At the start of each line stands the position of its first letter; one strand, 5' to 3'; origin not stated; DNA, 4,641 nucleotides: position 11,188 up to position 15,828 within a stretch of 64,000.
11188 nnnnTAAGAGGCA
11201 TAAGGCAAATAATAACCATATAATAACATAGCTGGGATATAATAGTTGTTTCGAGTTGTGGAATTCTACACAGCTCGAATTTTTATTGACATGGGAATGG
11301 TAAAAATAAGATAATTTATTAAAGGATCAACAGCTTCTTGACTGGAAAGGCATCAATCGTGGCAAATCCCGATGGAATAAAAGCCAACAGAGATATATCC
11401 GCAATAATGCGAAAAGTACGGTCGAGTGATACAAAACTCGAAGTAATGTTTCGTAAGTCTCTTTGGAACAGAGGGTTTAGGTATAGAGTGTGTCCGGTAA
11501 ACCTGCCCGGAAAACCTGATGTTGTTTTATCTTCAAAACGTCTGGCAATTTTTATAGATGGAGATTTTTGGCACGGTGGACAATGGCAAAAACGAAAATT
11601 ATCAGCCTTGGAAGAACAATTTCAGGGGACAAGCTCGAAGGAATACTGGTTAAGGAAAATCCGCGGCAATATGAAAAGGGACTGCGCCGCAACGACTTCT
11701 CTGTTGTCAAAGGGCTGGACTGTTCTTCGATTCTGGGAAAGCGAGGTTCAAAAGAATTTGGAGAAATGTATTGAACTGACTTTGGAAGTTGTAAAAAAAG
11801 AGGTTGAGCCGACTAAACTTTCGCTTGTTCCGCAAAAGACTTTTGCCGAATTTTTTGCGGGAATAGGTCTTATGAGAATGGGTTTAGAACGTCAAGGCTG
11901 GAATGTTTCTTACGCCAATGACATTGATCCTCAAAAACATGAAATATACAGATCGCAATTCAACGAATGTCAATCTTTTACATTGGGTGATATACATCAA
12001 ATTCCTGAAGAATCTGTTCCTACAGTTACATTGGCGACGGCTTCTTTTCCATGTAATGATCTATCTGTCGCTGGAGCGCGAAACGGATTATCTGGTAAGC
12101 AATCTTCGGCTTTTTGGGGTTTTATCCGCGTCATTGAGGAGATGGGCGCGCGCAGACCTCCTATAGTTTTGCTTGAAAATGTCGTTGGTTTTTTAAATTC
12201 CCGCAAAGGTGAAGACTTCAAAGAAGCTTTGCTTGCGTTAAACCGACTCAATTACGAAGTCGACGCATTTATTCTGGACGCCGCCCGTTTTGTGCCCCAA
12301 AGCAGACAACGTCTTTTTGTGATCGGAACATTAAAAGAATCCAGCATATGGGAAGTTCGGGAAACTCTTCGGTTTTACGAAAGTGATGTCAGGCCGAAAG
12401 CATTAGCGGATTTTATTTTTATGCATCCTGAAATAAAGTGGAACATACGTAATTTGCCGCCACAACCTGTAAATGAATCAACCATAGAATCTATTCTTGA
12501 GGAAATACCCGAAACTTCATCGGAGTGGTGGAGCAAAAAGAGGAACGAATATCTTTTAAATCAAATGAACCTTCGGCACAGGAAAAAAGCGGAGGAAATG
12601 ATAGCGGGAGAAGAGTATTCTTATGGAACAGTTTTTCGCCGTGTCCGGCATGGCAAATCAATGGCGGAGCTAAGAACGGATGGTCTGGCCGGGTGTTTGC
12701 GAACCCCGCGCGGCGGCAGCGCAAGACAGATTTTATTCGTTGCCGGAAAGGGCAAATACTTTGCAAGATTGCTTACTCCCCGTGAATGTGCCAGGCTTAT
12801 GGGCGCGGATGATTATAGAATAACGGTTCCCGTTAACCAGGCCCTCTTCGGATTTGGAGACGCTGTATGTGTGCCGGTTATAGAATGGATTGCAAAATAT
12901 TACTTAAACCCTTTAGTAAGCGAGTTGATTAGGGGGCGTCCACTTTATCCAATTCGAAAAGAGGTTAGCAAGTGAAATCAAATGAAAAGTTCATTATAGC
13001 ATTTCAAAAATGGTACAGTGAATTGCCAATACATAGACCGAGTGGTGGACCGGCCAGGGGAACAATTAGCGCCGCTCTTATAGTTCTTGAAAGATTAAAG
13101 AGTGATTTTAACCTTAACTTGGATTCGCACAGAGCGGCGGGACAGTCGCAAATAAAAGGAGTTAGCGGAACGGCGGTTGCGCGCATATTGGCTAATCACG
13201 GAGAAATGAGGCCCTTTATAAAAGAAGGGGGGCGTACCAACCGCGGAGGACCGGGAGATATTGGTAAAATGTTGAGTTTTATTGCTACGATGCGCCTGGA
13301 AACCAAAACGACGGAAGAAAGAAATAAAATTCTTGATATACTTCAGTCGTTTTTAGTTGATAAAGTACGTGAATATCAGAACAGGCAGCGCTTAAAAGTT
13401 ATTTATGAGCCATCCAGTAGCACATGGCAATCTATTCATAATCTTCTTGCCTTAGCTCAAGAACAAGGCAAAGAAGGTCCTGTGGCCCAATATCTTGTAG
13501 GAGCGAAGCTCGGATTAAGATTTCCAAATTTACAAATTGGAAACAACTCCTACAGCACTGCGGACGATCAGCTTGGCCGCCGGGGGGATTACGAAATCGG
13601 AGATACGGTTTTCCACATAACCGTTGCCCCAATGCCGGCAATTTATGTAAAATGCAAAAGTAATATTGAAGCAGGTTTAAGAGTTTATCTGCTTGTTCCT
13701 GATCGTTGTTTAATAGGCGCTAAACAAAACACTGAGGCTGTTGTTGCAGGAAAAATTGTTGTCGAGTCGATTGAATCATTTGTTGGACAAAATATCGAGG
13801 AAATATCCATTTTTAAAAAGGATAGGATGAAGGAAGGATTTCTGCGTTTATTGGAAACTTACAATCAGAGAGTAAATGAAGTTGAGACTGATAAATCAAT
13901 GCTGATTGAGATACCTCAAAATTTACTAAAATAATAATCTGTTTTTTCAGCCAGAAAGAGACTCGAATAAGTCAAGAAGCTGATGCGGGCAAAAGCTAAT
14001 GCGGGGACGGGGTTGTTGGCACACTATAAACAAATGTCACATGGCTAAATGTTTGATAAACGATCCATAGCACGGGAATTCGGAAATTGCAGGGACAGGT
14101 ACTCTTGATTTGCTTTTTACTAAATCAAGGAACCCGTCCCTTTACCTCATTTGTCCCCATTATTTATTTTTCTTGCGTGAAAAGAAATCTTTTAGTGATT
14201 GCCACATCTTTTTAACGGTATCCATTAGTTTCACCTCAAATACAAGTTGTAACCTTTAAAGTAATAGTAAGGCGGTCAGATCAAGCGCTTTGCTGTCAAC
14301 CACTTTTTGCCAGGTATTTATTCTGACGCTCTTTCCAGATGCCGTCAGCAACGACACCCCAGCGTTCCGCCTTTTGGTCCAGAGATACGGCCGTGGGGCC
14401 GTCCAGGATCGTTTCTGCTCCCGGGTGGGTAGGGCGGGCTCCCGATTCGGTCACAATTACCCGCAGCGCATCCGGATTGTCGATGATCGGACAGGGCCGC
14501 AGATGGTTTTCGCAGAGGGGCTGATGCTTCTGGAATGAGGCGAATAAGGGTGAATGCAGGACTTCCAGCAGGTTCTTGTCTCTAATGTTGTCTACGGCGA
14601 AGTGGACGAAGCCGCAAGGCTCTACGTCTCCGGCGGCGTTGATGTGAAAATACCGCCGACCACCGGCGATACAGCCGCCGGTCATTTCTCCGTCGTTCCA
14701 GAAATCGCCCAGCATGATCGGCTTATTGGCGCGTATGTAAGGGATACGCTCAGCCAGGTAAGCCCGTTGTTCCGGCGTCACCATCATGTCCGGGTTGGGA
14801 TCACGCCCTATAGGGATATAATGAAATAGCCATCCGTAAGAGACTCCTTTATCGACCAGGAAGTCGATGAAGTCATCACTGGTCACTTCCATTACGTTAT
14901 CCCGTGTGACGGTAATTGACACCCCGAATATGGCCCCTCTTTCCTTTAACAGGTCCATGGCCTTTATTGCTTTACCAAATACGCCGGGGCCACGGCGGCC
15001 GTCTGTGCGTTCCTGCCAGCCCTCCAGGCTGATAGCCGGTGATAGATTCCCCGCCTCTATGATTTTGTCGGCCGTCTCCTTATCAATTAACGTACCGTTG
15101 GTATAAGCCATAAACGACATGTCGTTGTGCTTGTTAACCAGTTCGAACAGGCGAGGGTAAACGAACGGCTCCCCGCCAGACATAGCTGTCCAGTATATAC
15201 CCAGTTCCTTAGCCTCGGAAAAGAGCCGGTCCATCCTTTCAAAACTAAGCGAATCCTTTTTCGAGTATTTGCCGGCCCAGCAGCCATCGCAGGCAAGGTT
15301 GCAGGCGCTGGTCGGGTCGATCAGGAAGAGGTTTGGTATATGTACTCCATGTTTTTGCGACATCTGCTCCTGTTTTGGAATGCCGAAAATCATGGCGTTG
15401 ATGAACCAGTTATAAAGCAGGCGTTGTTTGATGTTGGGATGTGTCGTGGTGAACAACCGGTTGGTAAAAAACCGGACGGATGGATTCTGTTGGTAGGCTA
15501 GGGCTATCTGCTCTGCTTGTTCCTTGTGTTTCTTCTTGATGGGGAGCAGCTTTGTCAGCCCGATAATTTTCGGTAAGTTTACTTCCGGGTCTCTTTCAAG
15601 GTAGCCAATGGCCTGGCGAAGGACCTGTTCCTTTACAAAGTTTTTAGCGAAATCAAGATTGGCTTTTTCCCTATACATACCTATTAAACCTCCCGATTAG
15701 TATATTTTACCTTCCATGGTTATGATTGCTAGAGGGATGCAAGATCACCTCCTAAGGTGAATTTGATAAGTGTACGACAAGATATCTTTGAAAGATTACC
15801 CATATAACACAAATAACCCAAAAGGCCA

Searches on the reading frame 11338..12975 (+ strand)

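Call 39: search_protein_families(library=ncbifam, proteins=[window:11338-12975:+], max_evalue=0.00001)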
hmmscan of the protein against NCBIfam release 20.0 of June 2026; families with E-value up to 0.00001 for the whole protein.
window:11338-12975:+ (545 aa): 3 families
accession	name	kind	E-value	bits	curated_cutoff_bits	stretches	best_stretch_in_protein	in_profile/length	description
TIGR00675.1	dcm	superfamily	6e-53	180.6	100.65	1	169-520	1-327/329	DNA (cytosine-5-)-methyltransferase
TIGR00632.1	vsr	subfamily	1.1e-31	109.5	97.85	1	21-136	11-119/119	DNA mismatch endonuclease Vsr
NF007772.0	PRK10458.1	subfamily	5.2e-20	71.4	710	2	158-337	78-292/472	DNA cytosine methylase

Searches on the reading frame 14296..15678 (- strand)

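Call 39: search_protein_families(library=ncbifam, proteins=[window:14296-15678:-], max_evalue=0.00001)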
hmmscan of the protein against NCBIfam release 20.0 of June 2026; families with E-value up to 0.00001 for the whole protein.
window:14296-15678:- (460 aa): 45 families (the best 25 are shown)
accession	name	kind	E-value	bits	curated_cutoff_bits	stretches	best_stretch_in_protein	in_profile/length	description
TIGR04055.1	rSAM_NirJ2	equivalog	9.7e-29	100.9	500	1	123-294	7-181/326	putative heme d1 biosynthesis radical SAM protein NirJ2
TIGR04545.1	rSAM_ahbD_hemeb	equivalog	2e-25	90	500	1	123-294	7-182/339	heme b synthase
TIGR03962.1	mycofact_rSAM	equivalog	1.6e-23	83.4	265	1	109-386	5-295/339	mycofactocin radical SAM maturase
TIGR04053.2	TIGR04053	equivalog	1.1e-21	77.5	395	1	115-304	7-202/366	TIGR04053 family radical SAM/SPASM domain-containing protein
TIGR04347.1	pseudo_SAM_Halo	equivalog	3.2e-20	72.7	525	1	121-288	43-213/390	TIGR04347 family pseudo-SAM/SPASM protein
TIGR04051.1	rSAM_NirJ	equivalog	6.3e-20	71.4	515.45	1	125-292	11-181/354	heme d1 biosynthesis radical SAM protein NirJ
NF045574.1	sacti_mat_StsB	exception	1e-19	70.7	625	1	123-385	103-371/466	StsB family radical SAM/SPASM domain sactipeptide maturase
TIGR04054.1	rSAM_NirJ1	equivalog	2.9e-18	65.7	650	1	119-292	39-215/387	putative heme d1 biosynthesis radical SAM protein NirJ1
NF050035.1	rSAM_WgK_link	exception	9.2e-17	61.1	650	1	114-297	7-194/367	radical SAM/SPASM peptide maturase WgkB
TIGR04546.1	rSAM_ahbC_deAc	equivalog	1.7e-16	60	650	1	122-292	45-218/390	12,18-didecarboxysiroheme deacetylase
TIGR04250.1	SCM_rSAM_ScmE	equivalog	3.2e-15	55.9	400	1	119-267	6-160/358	SynChlorMet cassette radical SAM/SPASM protein ScmE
TIGR04340.1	rSAM_ACGX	hypoth_equivalog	5.3e-15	55.5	400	1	123-310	10-203/341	radical SAM/SPASM domain protein, ACGX system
TIGR04303.1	GeoRSP_rSAM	equivalog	1.1e-14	54.8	400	1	124-380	13-282/325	GeoRSP system radical SAM/SPASM protein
TIGR04082.1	rSAM_for_selen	equivalog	3.4e-14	52.5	350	1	123-266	206-353/516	thio(seleno)oxazole modification radical SAM maturase SbtM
TIGR04251.1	SCM_rSAM_ScmF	equivalog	4.4e-14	52.6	400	1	123-265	11-162/353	SynChlorMet cassette radical SAM/SPASM protein ScmF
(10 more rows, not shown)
